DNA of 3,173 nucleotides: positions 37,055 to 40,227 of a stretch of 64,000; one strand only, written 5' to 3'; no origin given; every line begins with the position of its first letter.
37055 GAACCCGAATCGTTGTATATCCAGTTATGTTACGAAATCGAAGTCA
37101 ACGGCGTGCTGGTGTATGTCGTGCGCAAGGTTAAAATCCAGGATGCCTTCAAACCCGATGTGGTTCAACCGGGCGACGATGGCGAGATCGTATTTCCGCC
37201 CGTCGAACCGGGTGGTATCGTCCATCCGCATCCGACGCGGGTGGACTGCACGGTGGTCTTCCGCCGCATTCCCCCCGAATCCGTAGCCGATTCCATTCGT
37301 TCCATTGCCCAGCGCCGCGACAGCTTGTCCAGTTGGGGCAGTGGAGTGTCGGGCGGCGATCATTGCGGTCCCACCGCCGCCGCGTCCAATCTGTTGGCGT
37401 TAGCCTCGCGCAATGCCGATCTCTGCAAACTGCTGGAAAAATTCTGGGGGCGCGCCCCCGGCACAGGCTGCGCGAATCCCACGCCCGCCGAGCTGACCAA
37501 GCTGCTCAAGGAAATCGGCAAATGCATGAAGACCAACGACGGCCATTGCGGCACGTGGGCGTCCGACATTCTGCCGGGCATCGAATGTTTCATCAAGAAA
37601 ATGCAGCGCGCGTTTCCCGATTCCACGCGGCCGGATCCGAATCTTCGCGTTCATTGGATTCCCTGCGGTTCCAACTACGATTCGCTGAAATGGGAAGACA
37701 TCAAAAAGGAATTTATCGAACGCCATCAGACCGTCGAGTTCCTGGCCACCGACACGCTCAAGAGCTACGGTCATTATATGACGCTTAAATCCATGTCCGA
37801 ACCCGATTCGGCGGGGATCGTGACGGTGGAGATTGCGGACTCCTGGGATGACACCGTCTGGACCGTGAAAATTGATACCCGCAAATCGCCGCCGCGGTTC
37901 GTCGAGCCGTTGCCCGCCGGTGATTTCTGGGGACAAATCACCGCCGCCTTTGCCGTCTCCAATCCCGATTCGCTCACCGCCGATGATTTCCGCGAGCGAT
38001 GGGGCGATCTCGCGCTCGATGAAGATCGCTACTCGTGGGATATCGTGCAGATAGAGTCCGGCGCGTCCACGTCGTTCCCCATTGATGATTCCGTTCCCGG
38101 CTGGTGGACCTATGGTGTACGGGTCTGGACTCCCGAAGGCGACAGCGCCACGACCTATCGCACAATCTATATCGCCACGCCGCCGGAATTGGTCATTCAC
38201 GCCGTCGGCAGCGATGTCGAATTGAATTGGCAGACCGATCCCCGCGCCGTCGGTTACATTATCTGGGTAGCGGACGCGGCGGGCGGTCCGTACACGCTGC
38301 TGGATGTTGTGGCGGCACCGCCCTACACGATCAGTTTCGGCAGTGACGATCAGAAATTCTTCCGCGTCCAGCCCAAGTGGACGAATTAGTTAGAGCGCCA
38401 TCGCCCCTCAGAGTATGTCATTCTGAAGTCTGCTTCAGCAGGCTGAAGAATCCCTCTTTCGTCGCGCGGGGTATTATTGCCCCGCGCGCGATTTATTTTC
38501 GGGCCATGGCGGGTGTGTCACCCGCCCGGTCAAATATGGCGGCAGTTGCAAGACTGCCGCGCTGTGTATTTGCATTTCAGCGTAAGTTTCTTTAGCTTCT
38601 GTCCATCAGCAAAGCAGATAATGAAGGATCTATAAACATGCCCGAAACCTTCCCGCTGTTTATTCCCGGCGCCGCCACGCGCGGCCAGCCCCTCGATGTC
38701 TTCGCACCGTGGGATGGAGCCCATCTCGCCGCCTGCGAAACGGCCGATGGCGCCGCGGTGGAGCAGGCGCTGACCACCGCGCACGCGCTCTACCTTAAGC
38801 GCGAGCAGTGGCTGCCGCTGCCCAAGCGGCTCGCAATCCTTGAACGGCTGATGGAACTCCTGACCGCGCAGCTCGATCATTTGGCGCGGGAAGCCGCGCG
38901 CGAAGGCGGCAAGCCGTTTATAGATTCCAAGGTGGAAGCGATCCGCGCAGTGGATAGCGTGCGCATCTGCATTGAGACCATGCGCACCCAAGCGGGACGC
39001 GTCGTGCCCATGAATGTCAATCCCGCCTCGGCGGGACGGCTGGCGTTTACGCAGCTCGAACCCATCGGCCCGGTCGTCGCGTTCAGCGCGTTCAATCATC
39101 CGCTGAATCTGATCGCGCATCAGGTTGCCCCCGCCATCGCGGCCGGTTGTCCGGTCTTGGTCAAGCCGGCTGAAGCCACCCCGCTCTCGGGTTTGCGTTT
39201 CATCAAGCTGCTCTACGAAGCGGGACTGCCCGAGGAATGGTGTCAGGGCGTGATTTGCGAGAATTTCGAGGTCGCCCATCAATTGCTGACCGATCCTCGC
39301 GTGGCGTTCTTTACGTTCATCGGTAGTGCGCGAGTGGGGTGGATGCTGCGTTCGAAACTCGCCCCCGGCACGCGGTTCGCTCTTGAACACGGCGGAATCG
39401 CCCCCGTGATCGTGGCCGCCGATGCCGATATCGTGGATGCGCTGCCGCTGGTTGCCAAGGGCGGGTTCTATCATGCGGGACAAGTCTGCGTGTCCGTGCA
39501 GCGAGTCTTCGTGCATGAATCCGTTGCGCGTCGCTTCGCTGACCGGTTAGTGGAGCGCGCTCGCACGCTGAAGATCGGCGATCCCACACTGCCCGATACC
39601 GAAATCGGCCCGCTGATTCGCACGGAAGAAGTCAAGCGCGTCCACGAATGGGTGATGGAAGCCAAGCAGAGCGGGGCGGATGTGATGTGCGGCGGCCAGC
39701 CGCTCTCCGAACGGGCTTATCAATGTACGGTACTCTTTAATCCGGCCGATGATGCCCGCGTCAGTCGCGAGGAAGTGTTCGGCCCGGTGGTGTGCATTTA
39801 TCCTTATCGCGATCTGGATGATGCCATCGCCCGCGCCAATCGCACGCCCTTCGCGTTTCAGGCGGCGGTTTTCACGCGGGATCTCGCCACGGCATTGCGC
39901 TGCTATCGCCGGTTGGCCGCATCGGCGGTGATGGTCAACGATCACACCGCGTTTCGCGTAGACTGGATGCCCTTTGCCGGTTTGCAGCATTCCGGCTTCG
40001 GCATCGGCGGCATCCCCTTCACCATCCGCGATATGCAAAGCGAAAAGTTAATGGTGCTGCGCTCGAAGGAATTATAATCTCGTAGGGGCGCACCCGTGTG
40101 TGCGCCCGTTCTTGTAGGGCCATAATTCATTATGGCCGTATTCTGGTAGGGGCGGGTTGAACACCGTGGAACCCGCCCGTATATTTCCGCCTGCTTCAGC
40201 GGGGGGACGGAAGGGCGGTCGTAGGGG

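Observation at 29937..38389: Two giant secreted proteins share a repeated Cys-containing module; one has a C39-like peptidase motif and lacks the T9SS CTD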

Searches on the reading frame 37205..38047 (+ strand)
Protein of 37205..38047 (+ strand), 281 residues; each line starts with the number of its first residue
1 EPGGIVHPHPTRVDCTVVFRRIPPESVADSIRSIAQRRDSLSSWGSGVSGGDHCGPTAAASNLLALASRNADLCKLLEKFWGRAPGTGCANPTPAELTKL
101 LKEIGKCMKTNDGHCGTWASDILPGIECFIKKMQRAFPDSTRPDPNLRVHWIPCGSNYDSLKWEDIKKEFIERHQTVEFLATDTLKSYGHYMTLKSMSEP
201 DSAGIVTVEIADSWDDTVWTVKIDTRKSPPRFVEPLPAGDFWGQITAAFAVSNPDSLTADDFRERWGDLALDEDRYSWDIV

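Call 23: predict_structure(alignment_id=A1)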
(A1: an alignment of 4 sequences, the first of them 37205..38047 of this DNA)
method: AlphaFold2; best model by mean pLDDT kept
length: 281 residues; sequences in the alignment: 4
mean_pLDDT: 49.6   pTM: 0.41
mean pLDDT of the five models: 49.6, 48.1, 47.6, 44.7, 43.7
residues with pLDDT >= 90: 1; 70-90: 54; 50-70: 81; < 50: 145
segments of 3 or more residues with pLDDT < 50: 1-54, 110-120, 138-160, 180-190, 246-281
pLDDT, mean of each block of 10 residues (from residue 1): 22 27 29 29 27 52 59 76 80 76 70 43 63 62 28 30 62 52 38 70 79 58 63 54 47 36 35 25 23
secondary structure, 60 per line:
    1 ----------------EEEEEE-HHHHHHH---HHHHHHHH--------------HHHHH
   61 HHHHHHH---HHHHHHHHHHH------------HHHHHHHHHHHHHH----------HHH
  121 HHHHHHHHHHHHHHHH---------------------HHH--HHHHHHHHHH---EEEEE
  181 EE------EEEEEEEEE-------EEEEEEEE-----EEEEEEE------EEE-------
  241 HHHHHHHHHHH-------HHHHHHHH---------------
elements in order: E17-22 H24-30 H34-41 H56-67 H71-81 H94-107 H118-136 H163-172 E176-182 E189-197 E205-212 E218-224 E231-233 H241-251 H259-266

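Call 24: search_protein_representatives(alignment_id=A1)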
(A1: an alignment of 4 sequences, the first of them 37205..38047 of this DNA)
Query: 4 sequences, 281 profile positions. Proteins with E-value up to 0.001 (for the whole library): 6; up to 1e-10: 5; up to 1e-30: 2. The best 6 are listed.
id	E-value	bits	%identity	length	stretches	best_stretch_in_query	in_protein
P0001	4.6e-185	630.1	-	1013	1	1-281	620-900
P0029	5.5e-33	131.2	-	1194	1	2-279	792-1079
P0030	1.3e-29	120.1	-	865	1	2-281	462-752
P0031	2.3e-26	109.4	-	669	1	3-279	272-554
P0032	7.3e-11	58.6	-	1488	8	151-208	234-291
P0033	6.5e-04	35.8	-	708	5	154-208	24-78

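Call 43: search_solved_structures(query=A3, max_evalue=10, show_alignments=3)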
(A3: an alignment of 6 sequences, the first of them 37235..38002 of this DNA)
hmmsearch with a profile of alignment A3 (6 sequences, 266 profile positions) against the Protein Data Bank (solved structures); distinct sequences matched with E-value up to 10: 1.
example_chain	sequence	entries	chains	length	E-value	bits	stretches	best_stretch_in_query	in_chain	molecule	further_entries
2oto_A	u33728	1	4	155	5.9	9.3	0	160-191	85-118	M protein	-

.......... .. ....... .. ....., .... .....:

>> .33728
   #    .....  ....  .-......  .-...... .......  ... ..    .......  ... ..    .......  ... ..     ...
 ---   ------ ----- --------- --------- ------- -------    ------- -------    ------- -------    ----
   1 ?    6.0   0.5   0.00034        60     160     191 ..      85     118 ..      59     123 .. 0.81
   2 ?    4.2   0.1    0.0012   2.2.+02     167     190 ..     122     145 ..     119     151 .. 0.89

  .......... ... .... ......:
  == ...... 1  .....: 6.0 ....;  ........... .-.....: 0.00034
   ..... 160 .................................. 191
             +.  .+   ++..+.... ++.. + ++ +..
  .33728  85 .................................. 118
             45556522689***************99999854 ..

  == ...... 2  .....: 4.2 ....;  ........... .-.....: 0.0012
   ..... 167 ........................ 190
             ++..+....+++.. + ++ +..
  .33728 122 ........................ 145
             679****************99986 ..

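Call 44: predict_structure(alignment_id=A3)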
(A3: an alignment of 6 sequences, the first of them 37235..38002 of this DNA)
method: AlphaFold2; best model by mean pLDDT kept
length: 256 residues; sequences in the alignment: 6
mean_pLDDT: 67.2   pTM: 0.53
mean pLDDT of the five models: 67.2, 65.0, 64.9, 64.8, 62.0
residues with pLDDT >= 90: 19; 70-90: 122; 50-70: 52; < 50: 63
segments of 3 or more residues with pLDDT < 50: 1-42, 103-108, 244-256
pLDDT, mean of each block of 10 residues (from residue 1): 36 39 32 37 62 74 85 82 81 76 49 75 78 55 65 87 79 65 86 91 74 90 75 79 47 33
secondary structure, 60 per line:
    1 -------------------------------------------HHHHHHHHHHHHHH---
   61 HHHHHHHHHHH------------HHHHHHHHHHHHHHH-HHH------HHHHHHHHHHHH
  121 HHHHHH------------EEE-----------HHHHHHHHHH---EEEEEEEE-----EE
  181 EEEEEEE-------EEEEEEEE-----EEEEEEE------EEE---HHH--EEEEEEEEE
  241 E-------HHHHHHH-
elements in order: H44-57 H61-71 H84-98 H109-126 E139-141 H153-162 E166-173 E179-187 E195-202 E208-214 E221-223 E232-241 H249-255

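Call 47: fold_search(model_id=the predicted structure, library=pdb)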
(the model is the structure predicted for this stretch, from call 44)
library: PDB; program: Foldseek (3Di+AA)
matches with E <= 10: 592; with E <= 0.001: 0
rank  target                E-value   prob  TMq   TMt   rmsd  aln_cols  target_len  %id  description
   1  2avw_B                5.9e-02  0.44  0.27  0.24  12.4       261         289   15  Crystal structure of monoclinic form of streptococcus Mac-1 (released 2006-02-28)
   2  7tb5                  1.0e-01  0.21  0.19  0.19  15.9       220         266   11  Structure of P. aeruginosa PA17 CapW (released 2022-01-19)
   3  9fnd_X                1.1e-01  0.30  0.20  0.16  14.4       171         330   13  Transcriptional activator PafBC bound to mycobacterial RNA polymerase (released 2025-02-12)
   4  3hbl_D                1.1e-01  0.15  0.15  0.05  22.1       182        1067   13  Crystal Structure of S. aureus Pyruvate Carboxylase T908A Mutant (released 2009-06-30)
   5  2qi2                  1.2e-01  0.82  0.23  0.19   7.3       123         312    8  Crystal structure of the Thermoplasma acidophilum Pelota protein (released 2007-10-09)
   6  6sj9_B                1.6e-01  0.28  0.20  0.09  15.3       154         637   11  Proteasome accessory factor B/C (PafBC) of Arthrobacter aurescens (released 2019-10-16)
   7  7bee_A                1.7e-01  0.06  0.11  0.08  19.5       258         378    9  Crystal structure of a Hsp47-collagen peptide complex (released 2021-11-10)
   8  3q5z                  2.0e-01  0.69  0.20  0.16  11.2       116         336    9  Crystal structure of virulent allele ROP5B pseudokinase domain (released 2011-02-23)
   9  3wxm_B                2.1e-01  0.18  0.18  0.14  11.8       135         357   10  Crystal structure of archaeal Pelota and GTP-bound EF1 alpha complex (released 2014-09-03)
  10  7t8l_B                2.1e-01  0.14  0.19  0.18  17.5       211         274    8  BrxR from Acinetobacter BREX type I phage restriction system (released 2022-05-18)
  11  5vz0_A                2.1e-01  0.13  0.15  0.04  20.4       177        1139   16  Crystal structure of Lactococcus lactis pyruvate carboxylase G746A mutant in complex with cyclic-di-AMP (released 2017-08-16)
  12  3bs2                  2.2e-01  0.30  0.20  0.31  12.9       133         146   16  Crystal Structure of Monomine (released 2008-04-01)
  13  6sj9_A                2.3e-01  0.21  0.20  0.09  15.2       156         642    8  Proteasome accessory factor B/C (PafBC) of Arthrobacter aurescens (released 2019-10-16)
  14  1qxp_B                2.5e-01  0.28  0.24  0.09  10.6       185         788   11  Crystal Structure of a mu-like calpain (released 2004-02-03)
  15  5vyw_B                2.5e-01  0.21  0.15  0.05  13.1       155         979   16  Crystal structure of Lactococcus lactis pyruvate carboxylase (released 2017-08-16)
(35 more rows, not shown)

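Call 51: search_protein_families(library=pfam, alignment_id=A3, max_evalue=10)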
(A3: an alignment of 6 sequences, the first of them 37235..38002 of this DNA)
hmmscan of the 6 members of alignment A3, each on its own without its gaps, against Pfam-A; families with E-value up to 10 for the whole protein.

A. member 1, window:37235-38002:+ (256 aa): 0 families

B. families by the number of members that match (of 6 scanned): 7 families
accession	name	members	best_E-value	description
PF07246.16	Phlebovirus_NSM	3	0.00038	Phlebovirus nonstructural protein NS-M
PF11211.13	DUF2997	2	0.047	Protein of unknown function (DUF2997)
PF10342.15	Kre9_KNH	1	0.055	Kre9/KNH-like N-terminal Ig-like domain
PF08878.16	HamA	1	0.06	HamA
PF18923.6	DUF5673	1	0.072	Domain of unknown function (DUF5673)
PF22909.1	Caulimovir_coat_dom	1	0.17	Caulimovirus coat protein, conserved domain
PF24022.1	DUF7334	1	0.3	Family of unknown function (DUF7334)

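Call 53: fold_search(model_id=the predicted structure, library=viral)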
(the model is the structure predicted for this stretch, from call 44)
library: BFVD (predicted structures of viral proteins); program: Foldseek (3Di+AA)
matches with E <= 10: 832; with E <= 0.001: 0
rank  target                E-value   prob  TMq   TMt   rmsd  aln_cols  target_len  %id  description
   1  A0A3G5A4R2            9.3e-03  0.69  0.20  0.30  11.8       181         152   12  Uncharacterized protein [Homavirus sp.]
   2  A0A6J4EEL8            4.1e-02  0.16  0.16  0.15  15.8       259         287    8  Uncharacterized protein [Escherichia phage EK010]
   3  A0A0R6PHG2            6.2e-02  0.21  0.19  0.22  15.3       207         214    9  (no name in the UniProt tables at hand)
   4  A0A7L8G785            8.7e-02  0.85  0.22  0.38   9.6        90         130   13  (no name in the UniProt tables at hand)
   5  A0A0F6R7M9            1.1e-01  0.14  0.18  0.24  13.0       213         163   12  Uncharacterized protein [Sinorhizobium phage phiM9]
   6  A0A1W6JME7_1          1.1e-01  0.13  0.17  0.05  18.3       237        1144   13  Tail tape measure protein [Lactococcus phage AM9]
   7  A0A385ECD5            1.3e-01  0.80  0.17  0.32  10.0        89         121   10  Uncharacterized protein [Caulobacter phage CcrBL9]
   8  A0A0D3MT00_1          1.3e-01  0.09  0.15  0.05  18.9       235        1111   13  Tail tape measure protein [Lactococcus phage WRP3]
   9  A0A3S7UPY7            1.4e-01  0.63  0.13  0.13   7.7        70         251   13  Uncharacterized protein [Lactobacillus phage Bromius]
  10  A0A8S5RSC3            1.5e-01  0.85  0.16  0.26   9.1        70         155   17  Uncharacterized protein [Siphoviridae sp. ctZF426]
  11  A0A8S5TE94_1          1.5e-01  0.14  0.17  0.04  19.6       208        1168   13  Type I restriction enzyme [Podoviridae sp. ctzXp5]
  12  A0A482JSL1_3          1.6e-01  0.20  0.14  0.04  17.6       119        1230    8  (no name in the UniProt tables at hand)
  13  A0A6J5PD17            1.6e-01  0.14  0.18  0.13  16.8       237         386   10  Uncharacterized protein [uncultured Caudovirales phage]
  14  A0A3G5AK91            1.6e-01  0.13  0.14  0.18  12.3       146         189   10  Uncharacterized protein [Sylvanvirus sp.]
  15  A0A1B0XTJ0            1.7e-01  0.06  0.11  0.04  22.9       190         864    9  (no name in the UniProt tables at hand)
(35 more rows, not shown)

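Call 67: list_cluster_members(proteins=[P0029, P0030, P0031, P0002, P0001])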
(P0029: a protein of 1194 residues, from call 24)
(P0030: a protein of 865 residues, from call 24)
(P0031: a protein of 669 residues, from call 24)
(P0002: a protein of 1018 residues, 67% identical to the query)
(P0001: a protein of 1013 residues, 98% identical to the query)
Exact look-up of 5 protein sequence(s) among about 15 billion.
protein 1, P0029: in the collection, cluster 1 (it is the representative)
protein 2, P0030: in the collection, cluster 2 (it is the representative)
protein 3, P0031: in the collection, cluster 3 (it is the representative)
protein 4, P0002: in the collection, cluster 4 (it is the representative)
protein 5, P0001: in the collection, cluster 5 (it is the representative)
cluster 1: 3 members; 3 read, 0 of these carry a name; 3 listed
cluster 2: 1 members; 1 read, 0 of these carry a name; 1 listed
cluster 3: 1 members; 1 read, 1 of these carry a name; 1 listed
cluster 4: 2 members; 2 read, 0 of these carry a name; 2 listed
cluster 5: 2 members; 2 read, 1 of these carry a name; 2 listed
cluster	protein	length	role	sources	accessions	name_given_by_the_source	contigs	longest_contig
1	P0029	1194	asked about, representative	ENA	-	-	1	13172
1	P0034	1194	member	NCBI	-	-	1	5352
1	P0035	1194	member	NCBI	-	-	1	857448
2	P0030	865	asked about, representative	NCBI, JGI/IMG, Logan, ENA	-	-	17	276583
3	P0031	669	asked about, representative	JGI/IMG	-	hypothetical protein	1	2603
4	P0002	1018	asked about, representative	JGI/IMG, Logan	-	-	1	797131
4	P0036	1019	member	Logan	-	-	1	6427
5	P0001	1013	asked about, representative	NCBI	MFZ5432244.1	MAG: hypothetical protein ACOZB3_00575 [Calditrichota bacterium]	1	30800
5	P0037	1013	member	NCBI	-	-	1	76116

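Call 68: find_encoding_contigs(protein=P0029, flank=8000, max_places=3)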
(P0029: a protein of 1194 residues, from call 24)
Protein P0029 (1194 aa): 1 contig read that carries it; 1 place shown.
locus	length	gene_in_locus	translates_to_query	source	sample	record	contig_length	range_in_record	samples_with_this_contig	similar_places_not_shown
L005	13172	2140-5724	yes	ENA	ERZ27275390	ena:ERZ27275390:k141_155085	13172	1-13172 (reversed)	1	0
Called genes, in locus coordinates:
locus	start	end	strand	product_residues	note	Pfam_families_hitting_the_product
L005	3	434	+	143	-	?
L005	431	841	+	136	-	-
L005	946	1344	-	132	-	PF03625:DUF302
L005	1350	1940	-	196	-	PF00081:Sod_Fe_N (weak), PF02777:Sod_Fe_C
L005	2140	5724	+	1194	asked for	-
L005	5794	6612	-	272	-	PF01135:PCMT, PF01209:Ubie_methyltran, PF01728:FtsJ (weak), PF13489:Methyltransf_23, PF13649:Methyltransf_25, PF13847:Methyltransf_31, PF08241:Methyltransf_11, PF08242:Methyltransf_12, +4 more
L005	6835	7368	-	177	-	PF08002:DUF1697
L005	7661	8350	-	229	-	PF05724:TPMT (faint), PF13489:Methyltransf_23, PF08241:Methyltransf_11, PF08242:Methyltransf_12 (weak), PF13649:Methyltransf_25, PF13847:Methyltransf_31 (weak)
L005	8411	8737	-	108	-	PF01047:MarR (faint), PF01022:HTH_5, PF12802:MarR_2, PF12840:HTH_20, PF13412:HTH_24 (weak)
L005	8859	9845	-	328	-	-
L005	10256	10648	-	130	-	PF00903:Glyoxalase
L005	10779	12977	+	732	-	PF17900:Peptidase_M1_N (weak), PF01433:Peptidase_M1, PF05345:He_PIG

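Call 76: fold_search(model_id=the predicted structure, library=pdb)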
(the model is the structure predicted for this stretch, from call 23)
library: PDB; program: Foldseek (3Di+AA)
matches with E <= 10: 176; with E <= 0.001: 0
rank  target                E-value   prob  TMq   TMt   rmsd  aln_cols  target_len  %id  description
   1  5vyz_C                1.9e-01  0.13  0.14  0.05  21.4       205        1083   14  Crystal structure of Lactococcus lactis pyruvate carboxylase in complex with cyclic-di-AMP (released 2017-08-16)
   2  5vyw_A                2.5e-01  0.13  0.12  0.04  16.4       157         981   15  Crystal structure of Lactococcus lactis pyruvate carboxylase (released 2017-08-16)
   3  5vyz_D                2.5e-01  0.11  0.14  0.04  21.6       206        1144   15  Crystal structure of Lactococcus lactis pyruvate carboxylase in complex with cyclic-di-AMP (released 2017-08-16)
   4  5vyw_D                2.5e-01  0.08  0.12  0.04  19.7       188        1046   14  Crystal structure of Lactococcus lactis pyruvate carboxylase (released 2017-08-16)
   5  5vz0_C                2.8e-01  0.08  0.14  0.05  20.4       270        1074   13  Crystal structure of Lactococcus lactis pyruvate carboxylase G746A mutant in complex with cyclic-di-AMP (released 2017-08-16)
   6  5vyz_A                3.0e-01  0.12  0.14  0.04  19.1       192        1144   14  Crystal structure of Lactococcus lactis pyruvate carboxylase in complex with cyclic-di-AMP (released 2017-08-16)
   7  5vyw_B                3.2e-01  0.18  0.13  0.05  15.8       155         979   15  Crystal structure of Lactococcus lactis pyruvate carboxylase (released 2017-08-16)
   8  4qsl_D                3.2e-01  0.08  0.14  0.05  18.4       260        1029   15  Crystal Structure of Listeria Monocytogenes Pyruvate Carboxylase (released 2014-10-29)
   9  5vz0_A                3.5e-01  0.10  0.14  0.04  19.6       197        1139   16  Crystal structure of Lactococcus lactis pyruvate carboxylase G746A mutant in complex with cyclic-di-AMP (released 2017-08-16)
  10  5vz0_D                3.9e-01  0.07  0.14  0.05  19.2       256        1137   13  Crystal structure of Lactococcus lactis pyruvate carboxylase G746A mutant in complex with cyclic-di-AMP (released 2017-08-16)
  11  5vyz_B                4.2e-01  0.09  0.14  0.04  21.6       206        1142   14  Crystal structure of Lactococcus lactis pyruvate carboxylase in complex with cyclic-di-AMP (released 2017-08-16)
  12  4qsl_A                4.2e-01  0.07  0.14  0.04  19.1       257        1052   15  Crystal Structure of Listeria Monocytogenes Pyruvate Carboxylase (released 2014-10-29)
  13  5vyw_C                4.4e-01  0.06  0.12  0.04  19.7       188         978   14  Crystal structure of Lactococcus lactis pyruvate carboxylase (released 2017-08-16)
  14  5vz0_B                5.2e-01  0.08  0.14  0.04  17.7       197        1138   14  Crystal structure of Lactococcus lactis pyruvate carboxylase G746A mutant in complex with cyclic-di-AMP (released 2017-08-16)
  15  6b12_B                6.8e-01  0.25  0.13  0.20   7.4        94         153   12  Structure of Tne2 in complex with Tni2 (released 2017-12-20)
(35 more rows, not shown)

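Call 77: search_protein_families(library=ncbifam, alignment_id=A3, max_evalue=10)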
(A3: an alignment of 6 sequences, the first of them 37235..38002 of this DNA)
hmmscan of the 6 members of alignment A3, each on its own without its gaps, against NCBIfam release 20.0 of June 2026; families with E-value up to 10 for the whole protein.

A. member 1, window:37235-38002:+ (256 aa): 0 families

B. families by the number of members that match (of 6 scanned): 0 families

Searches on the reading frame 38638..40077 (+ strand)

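Call 62: search_protein_families(library=pfam, proteins=[window:38638-40077:+], max_evalue=0.0001)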
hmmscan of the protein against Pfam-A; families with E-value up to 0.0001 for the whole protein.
window:38638-40077:+ (479 aa): 1 family
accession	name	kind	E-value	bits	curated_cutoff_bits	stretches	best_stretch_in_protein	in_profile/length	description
PF00171.27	Aldedh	-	1.2e-122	410.2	23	1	17-468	7-457/461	Aldehyde dehydrogenase family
